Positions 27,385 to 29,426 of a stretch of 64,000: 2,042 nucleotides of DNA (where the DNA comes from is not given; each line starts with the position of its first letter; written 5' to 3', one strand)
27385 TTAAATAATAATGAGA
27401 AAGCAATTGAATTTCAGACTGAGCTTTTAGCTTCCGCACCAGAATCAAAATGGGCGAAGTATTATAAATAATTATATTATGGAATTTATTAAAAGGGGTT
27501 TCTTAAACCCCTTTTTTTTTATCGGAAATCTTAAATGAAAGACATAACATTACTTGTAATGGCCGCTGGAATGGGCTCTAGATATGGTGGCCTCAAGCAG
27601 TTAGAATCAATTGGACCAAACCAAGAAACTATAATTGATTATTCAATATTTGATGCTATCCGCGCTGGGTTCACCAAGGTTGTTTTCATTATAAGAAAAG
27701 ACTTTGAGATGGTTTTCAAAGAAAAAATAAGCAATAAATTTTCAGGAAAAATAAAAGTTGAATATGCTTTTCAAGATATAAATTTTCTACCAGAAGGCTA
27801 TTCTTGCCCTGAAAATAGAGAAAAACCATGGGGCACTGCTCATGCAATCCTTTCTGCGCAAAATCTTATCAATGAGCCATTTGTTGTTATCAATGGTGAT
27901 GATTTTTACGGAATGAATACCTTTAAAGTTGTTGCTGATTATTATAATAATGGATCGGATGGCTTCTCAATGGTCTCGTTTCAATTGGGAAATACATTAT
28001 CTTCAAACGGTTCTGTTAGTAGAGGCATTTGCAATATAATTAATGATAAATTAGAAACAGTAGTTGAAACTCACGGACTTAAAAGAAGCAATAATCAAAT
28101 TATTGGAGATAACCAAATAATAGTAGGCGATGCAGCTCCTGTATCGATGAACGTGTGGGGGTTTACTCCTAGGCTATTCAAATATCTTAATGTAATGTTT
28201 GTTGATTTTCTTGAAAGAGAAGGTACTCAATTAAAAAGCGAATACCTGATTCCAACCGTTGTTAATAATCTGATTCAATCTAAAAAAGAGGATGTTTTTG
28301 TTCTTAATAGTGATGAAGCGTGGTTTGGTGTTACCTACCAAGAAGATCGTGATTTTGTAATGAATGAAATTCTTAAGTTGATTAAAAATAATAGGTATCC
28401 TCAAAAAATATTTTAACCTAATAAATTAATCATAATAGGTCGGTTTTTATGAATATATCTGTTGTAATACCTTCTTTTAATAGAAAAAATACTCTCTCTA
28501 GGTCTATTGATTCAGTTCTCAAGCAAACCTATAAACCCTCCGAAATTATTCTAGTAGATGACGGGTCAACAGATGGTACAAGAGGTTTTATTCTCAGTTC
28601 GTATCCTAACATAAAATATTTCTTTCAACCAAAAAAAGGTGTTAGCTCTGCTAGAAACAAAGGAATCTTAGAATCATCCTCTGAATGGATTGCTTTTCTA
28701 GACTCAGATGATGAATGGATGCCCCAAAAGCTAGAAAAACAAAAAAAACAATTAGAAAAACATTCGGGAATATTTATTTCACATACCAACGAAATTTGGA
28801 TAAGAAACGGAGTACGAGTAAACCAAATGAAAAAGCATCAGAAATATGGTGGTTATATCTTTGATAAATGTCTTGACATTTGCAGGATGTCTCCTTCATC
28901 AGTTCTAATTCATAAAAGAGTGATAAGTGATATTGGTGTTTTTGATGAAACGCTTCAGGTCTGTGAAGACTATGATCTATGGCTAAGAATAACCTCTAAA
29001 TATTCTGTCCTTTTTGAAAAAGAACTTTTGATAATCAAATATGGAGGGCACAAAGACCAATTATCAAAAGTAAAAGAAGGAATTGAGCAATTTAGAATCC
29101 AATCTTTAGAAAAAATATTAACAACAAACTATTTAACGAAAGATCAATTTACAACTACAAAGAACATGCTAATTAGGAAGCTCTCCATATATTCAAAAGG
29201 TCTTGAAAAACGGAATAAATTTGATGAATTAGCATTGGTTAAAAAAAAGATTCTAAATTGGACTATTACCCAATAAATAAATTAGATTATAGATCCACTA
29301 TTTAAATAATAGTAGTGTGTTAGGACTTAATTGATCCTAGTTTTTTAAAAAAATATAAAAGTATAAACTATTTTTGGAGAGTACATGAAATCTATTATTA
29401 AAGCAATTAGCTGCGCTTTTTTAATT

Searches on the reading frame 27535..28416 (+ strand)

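Call 8: search_protein_families(library=pfam, proteins=[window:27535-28416:+], max_evalue=0.01)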
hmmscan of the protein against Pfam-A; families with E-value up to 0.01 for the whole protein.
window:27535-28416:+ (293 aa): 2 families
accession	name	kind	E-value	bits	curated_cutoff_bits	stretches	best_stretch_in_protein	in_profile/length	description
PF00483.29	NTP_transferase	-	1.1e-09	38.7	21.2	1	8-143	4-131/245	Nucleotidyl transferase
PF12804.13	NTP_transf_3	-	0.00061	20.4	27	1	7-56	2-49/160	MobA-like NTP transferase domain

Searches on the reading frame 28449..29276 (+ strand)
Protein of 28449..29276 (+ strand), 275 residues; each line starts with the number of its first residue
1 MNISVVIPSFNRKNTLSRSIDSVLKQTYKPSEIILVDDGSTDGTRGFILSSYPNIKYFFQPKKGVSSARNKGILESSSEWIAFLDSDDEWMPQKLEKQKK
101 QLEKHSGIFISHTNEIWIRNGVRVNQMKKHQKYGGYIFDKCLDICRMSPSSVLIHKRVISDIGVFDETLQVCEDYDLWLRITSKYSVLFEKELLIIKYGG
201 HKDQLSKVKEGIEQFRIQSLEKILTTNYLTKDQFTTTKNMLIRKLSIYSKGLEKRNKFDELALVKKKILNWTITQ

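Call 92: search_protein_families(library=pfam, proteins=[window:28449-29276:+], max_evalue=0.00001)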
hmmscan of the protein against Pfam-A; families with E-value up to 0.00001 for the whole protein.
window:28449-29276:+ (275 aa): 3 families
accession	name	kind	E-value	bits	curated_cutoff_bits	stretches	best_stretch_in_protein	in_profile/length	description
PF00535.33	Glycos_transf_2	-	1e-34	120.4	23.3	1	4-110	1-112/168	Glycosyl transferase family 2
PF10111.15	Glyco_tranf_2_2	-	1.2e-16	61.5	27.3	1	4-206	1-223/276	Glycosyltransferase like family 2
PF13641.12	Glyco_tranf_2_3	-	2.9e-15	57.4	27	1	3-183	3-196/230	Glycosyltransferase like family 2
